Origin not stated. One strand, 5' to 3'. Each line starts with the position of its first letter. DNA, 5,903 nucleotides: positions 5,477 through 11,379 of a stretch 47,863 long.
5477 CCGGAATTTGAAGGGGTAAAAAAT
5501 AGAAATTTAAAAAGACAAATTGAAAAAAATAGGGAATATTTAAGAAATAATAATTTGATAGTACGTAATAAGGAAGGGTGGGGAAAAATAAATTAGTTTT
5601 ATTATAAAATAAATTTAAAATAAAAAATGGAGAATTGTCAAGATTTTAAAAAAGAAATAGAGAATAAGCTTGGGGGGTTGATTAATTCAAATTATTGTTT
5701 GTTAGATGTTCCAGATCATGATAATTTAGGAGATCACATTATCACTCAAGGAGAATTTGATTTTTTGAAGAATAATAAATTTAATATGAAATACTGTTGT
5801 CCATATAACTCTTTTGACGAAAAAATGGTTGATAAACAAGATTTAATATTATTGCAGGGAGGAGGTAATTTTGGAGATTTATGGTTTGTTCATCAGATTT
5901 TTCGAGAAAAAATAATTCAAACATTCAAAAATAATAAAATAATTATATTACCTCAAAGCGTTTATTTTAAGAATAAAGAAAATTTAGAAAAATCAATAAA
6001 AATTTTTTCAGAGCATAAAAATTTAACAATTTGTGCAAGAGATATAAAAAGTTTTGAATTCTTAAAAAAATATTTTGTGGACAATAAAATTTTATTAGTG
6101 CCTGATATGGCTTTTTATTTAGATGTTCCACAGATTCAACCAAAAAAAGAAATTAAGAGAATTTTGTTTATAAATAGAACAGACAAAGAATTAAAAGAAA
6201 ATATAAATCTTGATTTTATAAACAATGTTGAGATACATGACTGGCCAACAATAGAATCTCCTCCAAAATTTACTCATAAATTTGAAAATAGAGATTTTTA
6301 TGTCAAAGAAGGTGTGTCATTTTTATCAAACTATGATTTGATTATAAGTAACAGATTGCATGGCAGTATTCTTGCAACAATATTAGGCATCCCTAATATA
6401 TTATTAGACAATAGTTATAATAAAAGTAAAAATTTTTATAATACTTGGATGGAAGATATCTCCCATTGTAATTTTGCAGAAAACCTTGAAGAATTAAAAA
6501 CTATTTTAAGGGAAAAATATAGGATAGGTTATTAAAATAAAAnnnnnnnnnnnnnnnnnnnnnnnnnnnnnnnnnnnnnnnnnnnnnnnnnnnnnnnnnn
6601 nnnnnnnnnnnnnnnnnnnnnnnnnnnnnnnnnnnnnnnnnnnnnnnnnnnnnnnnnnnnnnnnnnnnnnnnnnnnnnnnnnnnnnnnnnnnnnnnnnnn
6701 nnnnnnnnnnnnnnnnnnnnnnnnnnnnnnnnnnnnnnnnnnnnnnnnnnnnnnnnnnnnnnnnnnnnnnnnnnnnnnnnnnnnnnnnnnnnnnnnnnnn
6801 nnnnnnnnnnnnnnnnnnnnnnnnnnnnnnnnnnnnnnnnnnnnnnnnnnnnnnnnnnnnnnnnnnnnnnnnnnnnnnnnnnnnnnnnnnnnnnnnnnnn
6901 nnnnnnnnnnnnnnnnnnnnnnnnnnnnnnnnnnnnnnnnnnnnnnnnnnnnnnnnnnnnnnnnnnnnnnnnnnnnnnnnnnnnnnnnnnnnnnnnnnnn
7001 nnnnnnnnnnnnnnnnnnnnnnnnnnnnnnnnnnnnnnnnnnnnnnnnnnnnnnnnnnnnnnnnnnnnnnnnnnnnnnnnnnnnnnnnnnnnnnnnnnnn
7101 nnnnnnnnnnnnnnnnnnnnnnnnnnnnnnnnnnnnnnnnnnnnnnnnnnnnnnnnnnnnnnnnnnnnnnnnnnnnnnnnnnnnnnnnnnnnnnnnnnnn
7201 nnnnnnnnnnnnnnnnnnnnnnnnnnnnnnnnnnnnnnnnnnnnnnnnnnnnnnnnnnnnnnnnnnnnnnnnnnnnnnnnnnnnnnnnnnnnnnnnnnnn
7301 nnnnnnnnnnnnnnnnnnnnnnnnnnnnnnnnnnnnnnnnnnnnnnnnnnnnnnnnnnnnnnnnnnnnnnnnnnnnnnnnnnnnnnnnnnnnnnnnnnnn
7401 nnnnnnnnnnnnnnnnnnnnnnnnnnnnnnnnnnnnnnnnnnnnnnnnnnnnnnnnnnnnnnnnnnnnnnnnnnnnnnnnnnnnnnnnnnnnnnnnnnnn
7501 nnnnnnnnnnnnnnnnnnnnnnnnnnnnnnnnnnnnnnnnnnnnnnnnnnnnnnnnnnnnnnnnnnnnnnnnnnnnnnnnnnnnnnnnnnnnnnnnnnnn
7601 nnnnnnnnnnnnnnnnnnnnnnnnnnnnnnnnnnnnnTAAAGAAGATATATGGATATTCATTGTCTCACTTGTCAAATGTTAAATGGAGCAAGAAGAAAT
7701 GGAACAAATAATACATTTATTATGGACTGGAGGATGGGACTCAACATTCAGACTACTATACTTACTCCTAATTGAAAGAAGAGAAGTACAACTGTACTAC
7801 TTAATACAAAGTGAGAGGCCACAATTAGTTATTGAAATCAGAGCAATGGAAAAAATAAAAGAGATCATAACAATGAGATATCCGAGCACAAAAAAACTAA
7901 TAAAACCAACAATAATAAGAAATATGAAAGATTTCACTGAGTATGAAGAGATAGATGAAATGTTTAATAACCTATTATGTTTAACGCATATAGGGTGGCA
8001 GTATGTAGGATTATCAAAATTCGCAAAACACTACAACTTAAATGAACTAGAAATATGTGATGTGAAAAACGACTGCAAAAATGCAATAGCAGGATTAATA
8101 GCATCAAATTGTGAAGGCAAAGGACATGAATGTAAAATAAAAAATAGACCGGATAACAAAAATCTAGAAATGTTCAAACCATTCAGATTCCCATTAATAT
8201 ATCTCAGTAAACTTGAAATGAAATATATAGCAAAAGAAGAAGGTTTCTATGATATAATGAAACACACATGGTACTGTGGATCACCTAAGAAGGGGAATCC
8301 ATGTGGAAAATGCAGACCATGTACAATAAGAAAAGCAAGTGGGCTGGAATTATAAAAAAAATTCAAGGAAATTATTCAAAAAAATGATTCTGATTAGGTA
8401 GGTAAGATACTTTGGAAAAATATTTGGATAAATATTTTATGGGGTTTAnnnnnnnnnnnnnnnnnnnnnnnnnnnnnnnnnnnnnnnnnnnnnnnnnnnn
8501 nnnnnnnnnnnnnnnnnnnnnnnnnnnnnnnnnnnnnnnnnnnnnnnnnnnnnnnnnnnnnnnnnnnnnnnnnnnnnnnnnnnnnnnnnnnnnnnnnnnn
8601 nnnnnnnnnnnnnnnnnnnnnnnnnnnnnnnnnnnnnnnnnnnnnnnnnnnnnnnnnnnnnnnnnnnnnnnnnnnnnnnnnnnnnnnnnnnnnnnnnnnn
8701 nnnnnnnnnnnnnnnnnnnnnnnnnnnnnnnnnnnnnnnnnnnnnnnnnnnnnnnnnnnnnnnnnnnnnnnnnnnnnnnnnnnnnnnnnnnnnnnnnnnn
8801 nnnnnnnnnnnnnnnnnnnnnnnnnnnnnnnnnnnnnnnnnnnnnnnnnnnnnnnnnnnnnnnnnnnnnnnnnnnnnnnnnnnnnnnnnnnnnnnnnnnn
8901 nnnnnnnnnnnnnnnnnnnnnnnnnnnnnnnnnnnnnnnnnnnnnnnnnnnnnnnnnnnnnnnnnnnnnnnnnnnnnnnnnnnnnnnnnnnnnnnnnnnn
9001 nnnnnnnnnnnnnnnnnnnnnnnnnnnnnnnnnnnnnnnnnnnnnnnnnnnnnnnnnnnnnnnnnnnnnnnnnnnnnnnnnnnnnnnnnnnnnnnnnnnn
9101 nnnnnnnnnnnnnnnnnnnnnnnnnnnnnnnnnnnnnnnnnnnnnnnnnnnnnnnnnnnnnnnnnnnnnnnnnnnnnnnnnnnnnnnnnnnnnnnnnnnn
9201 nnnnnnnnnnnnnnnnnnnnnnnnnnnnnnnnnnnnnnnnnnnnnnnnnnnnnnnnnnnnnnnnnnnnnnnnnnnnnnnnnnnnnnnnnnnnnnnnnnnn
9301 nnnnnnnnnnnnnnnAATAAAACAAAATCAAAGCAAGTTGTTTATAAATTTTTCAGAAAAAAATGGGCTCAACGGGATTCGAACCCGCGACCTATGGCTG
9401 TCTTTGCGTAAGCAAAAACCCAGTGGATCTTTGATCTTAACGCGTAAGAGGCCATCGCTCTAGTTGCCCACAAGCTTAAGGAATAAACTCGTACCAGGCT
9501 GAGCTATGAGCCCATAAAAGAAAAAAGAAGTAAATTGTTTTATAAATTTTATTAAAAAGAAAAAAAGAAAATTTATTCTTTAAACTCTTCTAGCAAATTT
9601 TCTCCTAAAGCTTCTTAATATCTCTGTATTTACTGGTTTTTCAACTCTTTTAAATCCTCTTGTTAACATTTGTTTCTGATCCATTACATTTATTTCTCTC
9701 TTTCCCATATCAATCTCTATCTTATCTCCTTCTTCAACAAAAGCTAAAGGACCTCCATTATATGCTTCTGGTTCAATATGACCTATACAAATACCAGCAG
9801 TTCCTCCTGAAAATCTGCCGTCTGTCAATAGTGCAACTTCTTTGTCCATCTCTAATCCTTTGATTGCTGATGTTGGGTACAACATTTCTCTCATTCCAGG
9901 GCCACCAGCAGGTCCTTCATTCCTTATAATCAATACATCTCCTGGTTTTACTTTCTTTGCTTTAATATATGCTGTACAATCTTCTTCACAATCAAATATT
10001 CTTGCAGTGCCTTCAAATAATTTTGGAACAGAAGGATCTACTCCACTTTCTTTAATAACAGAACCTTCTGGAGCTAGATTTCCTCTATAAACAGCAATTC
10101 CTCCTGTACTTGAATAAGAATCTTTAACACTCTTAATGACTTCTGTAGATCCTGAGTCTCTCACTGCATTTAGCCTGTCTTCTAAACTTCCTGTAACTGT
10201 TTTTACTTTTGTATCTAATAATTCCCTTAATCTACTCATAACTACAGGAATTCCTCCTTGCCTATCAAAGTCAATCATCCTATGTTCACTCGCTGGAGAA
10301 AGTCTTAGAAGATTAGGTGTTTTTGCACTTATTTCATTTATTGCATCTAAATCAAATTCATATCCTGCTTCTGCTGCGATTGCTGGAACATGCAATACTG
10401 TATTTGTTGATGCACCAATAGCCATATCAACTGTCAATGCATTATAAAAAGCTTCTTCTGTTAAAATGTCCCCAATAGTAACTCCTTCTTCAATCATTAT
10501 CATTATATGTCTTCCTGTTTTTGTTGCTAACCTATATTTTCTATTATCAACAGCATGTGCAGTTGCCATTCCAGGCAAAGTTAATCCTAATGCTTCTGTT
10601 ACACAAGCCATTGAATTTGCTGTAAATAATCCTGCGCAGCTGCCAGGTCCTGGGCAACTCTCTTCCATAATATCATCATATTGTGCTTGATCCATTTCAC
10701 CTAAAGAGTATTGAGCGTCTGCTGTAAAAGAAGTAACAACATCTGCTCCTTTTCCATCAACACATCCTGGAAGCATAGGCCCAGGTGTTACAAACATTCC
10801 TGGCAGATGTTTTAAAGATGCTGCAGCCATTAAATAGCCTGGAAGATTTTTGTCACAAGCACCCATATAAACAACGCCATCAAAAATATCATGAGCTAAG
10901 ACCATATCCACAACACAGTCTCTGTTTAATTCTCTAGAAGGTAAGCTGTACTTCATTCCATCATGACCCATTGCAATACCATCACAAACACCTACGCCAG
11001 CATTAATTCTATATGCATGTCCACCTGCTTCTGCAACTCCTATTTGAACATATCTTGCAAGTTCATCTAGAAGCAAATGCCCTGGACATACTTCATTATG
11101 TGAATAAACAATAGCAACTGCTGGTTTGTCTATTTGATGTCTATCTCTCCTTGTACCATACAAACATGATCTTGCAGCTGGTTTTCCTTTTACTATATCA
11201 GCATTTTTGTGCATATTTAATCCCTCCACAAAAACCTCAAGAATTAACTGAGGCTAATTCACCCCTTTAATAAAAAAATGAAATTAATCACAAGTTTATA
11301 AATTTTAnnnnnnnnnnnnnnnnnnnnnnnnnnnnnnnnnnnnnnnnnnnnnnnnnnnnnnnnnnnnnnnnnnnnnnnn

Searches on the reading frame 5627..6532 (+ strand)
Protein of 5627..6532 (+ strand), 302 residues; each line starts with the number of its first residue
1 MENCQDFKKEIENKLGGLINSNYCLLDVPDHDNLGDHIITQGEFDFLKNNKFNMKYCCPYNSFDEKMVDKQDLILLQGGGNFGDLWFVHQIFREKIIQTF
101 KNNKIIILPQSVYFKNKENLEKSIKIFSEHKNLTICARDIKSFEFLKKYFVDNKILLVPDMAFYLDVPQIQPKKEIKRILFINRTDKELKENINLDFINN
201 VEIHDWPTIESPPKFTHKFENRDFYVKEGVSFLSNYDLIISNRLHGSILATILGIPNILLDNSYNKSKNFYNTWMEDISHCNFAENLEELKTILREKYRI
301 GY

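Call 13: search_protein_families(library=pfam, proteins=[window:5627-6532:+], max_evalue=0.001)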
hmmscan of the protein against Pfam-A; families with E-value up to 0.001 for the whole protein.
window:5627-6532:+ (302 aa): 1 family
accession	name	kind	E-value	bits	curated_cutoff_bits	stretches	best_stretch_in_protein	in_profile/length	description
PF04230.19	PS_pyruv_trans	-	8.2e-41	141.2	25.3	1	33-264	1-280/280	Polysaccharide pyruvyl transferase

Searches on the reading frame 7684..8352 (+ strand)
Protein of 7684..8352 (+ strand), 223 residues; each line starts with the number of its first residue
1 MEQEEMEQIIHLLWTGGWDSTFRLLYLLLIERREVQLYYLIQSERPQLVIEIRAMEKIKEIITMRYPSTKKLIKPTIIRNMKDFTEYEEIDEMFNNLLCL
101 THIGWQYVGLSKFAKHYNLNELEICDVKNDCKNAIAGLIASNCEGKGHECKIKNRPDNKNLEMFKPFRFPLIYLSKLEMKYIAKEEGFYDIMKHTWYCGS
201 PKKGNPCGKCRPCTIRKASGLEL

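Call 13: search_protein_families(library=pfam, proteins=[window:7684-8352:+], max_evalue=0.001)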
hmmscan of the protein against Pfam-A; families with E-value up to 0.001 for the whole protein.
window:7684-8352:+ (223 aa): 1 family
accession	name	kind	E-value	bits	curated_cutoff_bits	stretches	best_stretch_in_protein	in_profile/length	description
PF06508.19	QueC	-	3.7e-07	30.3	22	1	168-218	155-204/210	Queuosine biosynthesis protein QueC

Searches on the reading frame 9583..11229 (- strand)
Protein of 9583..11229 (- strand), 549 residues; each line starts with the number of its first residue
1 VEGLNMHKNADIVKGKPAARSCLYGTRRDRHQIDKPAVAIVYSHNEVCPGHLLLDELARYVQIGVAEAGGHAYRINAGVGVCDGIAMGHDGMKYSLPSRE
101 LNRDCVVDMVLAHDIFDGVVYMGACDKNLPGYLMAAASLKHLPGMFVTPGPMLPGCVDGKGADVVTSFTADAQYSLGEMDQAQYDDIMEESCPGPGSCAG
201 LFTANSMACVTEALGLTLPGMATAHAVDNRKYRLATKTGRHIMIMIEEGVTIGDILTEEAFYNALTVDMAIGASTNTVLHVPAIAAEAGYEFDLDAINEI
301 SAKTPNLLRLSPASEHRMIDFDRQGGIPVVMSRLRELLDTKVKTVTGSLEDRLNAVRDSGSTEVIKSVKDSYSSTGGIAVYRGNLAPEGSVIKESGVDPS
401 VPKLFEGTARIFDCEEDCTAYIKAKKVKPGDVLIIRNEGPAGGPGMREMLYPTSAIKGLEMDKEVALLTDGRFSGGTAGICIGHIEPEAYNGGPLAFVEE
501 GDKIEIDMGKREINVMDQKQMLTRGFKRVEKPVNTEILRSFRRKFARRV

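Call 14: search_protein_families(library=pfam, proteins=[window:9583-11229:-], max_evalue=0.001)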
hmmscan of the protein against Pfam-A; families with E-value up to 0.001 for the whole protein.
window:9583-11229:- (549 aa): 2 families
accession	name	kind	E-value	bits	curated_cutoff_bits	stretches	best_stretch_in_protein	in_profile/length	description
PF00920.27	ILVD_EDD_N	-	6.8e-108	361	27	1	35-348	1-311/316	Dihydroxy-acid/6-phosphogluconate dehydratase N-terminal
PF24877.1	ILV_EDD_C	-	1.7e-62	210.7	27.7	1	363-544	1-183/191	Dihydroxy-acid/6-phosphogluconate dehydratase C-terminal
